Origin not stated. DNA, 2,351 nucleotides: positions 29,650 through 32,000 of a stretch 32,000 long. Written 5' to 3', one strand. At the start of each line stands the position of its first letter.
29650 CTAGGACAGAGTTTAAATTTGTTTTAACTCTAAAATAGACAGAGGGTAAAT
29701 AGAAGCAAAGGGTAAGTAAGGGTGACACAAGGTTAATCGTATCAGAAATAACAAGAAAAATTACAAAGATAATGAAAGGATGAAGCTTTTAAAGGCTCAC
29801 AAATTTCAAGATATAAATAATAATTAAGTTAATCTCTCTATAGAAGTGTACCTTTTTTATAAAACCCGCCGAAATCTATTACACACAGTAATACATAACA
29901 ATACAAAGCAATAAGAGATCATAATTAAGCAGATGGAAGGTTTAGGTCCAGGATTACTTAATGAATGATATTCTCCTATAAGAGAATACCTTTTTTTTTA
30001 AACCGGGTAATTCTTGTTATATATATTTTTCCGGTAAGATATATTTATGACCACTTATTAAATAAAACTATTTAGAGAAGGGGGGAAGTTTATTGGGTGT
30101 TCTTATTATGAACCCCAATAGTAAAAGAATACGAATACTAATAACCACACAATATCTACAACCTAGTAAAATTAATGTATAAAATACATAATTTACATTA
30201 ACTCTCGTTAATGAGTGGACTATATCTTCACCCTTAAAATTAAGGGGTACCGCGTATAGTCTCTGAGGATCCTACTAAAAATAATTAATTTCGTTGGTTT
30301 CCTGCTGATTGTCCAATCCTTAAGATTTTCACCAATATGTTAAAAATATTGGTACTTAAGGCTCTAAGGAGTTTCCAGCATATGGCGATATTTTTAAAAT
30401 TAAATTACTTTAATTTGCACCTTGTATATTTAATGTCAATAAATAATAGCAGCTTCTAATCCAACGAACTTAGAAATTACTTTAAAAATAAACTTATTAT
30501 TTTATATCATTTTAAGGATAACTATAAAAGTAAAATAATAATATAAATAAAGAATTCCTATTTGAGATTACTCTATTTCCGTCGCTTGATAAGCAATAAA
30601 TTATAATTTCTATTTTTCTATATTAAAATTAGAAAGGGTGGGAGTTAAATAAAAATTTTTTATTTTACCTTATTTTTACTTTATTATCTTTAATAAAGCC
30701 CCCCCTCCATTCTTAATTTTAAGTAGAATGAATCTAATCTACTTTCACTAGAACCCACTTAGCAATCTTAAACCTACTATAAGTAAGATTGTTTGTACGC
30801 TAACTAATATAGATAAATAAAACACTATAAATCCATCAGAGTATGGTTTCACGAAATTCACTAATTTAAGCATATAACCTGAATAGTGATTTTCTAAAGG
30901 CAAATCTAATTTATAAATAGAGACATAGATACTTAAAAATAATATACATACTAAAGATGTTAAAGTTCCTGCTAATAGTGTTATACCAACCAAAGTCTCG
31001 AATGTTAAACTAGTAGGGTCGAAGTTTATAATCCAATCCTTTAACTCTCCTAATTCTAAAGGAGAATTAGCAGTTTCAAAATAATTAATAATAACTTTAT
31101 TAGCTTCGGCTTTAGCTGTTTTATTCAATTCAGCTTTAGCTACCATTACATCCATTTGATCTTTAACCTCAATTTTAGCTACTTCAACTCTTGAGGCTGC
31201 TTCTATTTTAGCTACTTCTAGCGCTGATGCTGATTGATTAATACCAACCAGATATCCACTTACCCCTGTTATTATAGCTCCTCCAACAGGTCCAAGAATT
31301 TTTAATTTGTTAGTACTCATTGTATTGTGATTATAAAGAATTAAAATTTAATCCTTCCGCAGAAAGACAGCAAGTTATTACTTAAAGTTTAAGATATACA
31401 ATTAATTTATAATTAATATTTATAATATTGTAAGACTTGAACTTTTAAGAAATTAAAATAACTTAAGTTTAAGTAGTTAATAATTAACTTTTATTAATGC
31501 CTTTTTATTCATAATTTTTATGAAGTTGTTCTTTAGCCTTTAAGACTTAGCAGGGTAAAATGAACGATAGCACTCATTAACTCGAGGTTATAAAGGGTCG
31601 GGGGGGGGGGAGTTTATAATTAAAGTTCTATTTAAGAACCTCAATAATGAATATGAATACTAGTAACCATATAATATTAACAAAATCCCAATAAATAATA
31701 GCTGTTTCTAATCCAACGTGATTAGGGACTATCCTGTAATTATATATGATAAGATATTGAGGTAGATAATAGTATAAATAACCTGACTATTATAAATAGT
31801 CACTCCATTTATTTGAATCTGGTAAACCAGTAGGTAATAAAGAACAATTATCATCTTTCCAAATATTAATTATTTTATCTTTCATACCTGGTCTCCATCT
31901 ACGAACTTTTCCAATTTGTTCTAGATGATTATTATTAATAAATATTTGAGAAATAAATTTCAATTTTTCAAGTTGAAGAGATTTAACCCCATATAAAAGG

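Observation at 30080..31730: Two orphan cox3 3' ends flank an unknown ORF, and one carries a complete ORF-less group I intron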

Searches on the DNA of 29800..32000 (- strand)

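Call 8: search_rna_families(source=window, start=29800, end=32000, threshold=evalue, max_evalue=10, show_alignments=3)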
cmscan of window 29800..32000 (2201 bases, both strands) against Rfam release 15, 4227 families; matches with E-value up to 10: 6.
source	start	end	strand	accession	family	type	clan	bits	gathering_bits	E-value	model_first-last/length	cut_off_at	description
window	30196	30442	-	RF00028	Intron_gpI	Intron;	-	68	50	1.4e-16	1-253/253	no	Group I catalytic intron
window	30918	30999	-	RF02430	SpF19_sRNA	Gene; sRNA;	-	20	60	2.5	1-99/99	no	Streptococcus sRNA SpF19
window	30032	30115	+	RF01302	snoU36a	Gene; snRNA; snoRNA; CD-box;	CL00051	19.6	45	1.2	1-90/90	no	SnoRNA U36a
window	30630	30714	+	RF03483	MIR319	Gene; miRNA;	-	19.2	54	1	1-92/92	no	MIR319 microRNA precursor family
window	29961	29996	-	RF00859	mir-234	Gene; miRNA;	CL00092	17.8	58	6.7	1-70/70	no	mir-234 microRNA precursor family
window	31470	31642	+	RF02988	GEBRO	Gene; sRNA;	-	10.7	284.7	4.8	1-350/350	no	GEBRO RNA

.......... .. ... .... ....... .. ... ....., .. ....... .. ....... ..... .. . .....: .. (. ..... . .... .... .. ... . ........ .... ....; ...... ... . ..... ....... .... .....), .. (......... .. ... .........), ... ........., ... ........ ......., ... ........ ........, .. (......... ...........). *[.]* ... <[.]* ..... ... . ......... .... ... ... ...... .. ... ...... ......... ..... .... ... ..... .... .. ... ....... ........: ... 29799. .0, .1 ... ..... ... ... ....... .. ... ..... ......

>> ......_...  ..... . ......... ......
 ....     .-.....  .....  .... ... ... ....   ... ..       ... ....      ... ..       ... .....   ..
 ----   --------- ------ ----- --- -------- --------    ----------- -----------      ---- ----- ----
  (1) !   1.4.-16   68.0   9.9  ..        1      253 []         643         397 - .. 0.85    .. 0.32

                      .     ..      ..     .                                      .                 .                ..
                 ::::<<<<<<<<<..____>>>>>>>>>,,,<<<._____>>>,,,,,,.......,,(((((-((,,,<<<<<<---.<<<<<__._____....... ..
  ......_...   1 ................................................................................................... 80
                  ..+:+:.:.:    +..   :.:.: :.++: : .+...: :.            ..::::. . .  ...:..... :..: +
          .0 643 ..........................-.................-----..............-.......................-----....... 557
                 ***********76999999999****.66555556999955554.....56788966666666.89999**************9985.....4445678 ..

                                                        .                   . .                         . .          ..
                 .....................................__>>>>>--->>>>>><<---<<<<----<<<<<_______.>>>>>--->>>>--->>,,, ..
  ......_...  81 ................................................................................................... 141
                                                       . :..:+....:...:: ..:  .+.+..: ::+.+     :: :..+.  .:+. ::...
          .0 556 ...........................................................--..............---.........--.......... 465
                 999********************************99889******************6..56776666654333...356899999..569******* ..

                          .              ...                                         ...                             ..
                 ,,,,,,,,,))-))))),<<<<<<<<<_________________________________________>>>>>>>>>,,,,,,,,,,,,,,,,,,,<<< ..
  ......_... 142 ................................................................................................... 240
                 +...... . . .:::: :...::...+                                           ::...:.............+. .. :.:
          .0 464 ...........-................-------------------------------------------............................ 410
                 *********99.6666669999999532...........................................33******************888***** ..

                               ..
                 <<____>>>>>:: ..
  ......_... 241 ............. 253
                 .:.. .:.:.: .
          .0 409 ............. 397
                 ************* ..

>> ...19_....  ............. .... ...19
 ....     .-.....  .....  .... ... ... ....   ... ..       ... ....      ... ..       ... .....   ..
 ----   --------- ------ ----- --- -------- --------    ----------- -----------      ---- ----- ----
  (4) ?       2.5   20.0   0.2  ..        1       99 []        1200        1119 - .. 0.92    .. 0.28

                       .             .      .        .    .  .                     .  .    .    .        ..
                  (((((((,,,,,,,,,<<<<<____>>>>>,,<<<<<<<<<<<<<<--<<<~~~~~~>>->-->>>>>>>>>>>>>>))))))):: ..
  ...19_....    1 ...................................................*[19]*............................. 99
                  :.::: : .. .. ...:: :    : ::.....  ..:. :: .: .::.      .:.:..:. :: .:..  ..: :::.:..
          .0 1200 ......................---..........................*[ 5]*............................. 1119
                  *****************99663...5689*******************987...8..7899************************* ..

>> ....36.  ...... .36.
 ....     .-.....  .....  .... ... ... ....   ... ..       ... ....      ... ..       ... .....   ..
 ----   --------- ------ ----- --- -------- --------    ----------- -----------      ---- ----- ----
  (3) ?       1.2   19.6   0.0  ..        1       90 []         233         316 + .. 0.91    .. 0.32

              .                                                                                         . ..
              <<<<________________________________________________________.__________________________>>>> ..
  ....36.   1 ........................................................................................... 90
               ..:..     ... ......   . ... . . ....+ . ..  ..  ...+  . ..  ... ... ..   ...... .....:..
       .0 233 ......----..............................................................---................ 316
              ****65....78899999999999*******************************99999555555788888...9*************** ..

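Call 72: search_rna_families(source=L014, start=2000, end=7000, threshold=evalue, max_evalue=0.1)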
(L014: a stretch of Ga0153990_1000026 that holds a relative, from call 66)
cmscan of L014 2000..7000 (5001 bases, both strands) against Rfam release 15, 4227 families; matches with E-value up to 0.1: 1.
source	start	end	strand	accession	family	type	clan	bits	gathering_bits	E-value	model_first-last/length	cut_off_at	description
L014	2236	2304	+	RF00005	tRNA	Gene; tRNA;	CL00001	34.7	29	0.00013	1-71/71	no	tRNA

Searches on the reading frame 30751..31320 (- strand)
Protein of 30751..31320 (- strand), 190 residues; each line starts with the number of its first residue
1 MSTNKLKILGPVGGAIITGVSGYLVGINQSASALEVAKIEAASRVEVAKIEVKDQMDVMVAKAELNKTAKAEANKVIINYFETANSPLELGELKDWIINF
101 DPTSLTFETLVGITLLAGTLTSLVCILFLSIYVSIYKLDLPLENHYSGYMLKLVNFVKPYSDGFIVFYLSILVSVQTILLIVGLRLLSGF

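Call 12: find_encoding_contigs(protein=window:30751-31320:-, flank=10000, max_places=6)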
Protein seq(190 aa) (190 aa): no gene with exactly this product is on record in the collection.

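Call 13: search_protein_families(library=pfam, proteins=[window:30751-31320:-], max_evalue=1)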
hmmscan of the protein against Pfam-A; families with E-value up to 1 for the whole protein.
seq(190 aa): 1 family
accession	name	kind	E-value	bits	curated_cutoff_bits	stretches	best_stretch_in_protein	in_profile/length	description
PF13500.12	AAA_26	-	0.0063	16.8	27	1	16-84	103-170/198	AAA domain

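Call 38: find_related_loci(query=window:30751-31320:-, collection=viral_contigs, flank=10000)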
Query seq(190 aa) (190 aa) in viral_contigs; peptide patterns used: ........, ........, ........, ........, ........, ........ (x = any residue, [..] = any of these).
153 stretches matched a pattern, but none encodes a relative of the query by tblastn (E <= 1e-3).

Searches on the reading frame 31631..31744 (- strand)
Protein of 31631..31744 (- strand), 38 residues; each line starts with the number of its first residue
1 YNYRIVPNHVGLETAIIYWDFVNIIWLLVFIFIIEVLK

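Call 13: search_protein_families(library=pfam, proteins=[window:31631-31744:-], max_evalue=1)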
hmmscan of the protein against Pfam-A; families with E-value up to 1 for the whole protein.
seq(38 aa): 1 family
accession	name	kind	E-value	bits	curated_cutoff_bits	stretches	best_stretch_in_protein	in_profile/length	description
PF00510.24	COX3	-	1.1e-06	29.1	23.8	1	7-33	226-253/258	Cytochrome c oxidase subunit III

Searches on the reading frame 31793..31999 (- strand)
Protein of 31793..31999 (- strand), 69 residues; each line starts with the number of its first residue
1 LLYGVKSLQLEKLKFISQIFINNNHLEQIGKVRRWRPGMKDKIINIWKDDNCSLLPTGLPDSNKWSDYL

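Call 13: search_protein_families(library=pfam, proteins=[window:31793-31999:-], max_evalue=1)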
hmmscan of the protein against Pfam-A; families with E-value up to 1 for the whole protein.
seq(69 aa): 0 families

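Call 66: find_related_loci(query=window:31793-31999:-, collection=metagenome_contigs, flank=6000)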
Query seq(69 aa) (69 aa) in metagenome_contigs; peptide patterns used: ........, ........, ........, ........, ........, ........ (x = any residue, [..] = any of these).
534 stretches matched a pattern; 2 encode a relative of the query (tblastn E <= 1e-3); 2 distinct loci.
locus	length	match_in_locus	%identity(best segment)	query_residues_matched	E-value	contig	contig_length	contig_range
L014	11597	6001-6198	92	2-67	1e-39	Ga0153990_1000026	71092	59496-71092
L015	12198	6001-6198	91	2-67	2e-38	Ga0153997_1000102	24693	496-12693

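Call 80: find_encoding_contigs(protein=L014:2450-3217:+, flank=10000, max_places=4)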
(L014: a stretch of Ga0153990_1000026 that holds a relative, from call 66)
Protein L014:2450-3217:+ (256 aa): 6 contigs read that carry it; 4 places shown.
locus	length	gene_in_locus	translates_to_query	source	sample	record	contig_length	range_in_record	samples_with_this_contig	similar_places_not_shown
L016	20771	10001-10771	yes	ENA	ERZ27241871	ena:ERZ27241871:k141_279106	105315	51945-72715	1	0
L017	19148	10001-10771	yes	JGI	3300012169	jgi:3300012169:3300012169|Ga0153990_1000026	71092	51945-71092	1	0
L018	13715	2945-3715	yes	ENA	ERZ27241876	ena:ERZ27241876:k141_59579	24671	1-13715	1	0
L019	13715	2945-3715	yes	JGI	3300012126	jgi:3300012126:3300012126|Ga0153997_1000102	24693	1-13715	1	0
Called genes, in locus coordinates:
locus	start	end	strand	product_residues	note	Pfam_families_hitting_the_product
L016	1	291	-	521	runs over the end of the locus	PF00361:Proton_antipo_M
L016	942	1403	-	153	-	-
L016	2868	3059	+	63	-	-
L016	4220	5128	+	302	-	PF01541:GIY-YIG (weak), PF07453:NUMOD1 (faint)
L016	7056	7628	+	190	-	-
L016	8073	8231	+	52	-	PF00961:LAGLIDADG_1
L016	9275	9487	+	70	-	-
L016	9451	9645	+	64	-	-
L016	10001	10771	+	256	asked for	PF00510:COX3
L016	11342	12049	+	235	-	PF03161:LAGLIDADG_2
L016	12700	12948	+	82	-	PF00961:LAGLIDADG_1 (weak)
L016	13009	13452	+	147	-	PF00961:LAGLIDADG_1 (weak)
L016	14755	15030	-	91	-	-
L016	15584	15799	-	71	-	PF07453:NUMOD1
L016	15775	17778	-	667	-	PF00361:Proton_antipo_M, PF01541:GIY-YIG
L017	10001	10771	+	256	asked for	PF00510:COX3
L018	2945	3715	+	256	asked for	PF00510:COX3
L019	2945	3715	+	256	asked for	PF00510:COX3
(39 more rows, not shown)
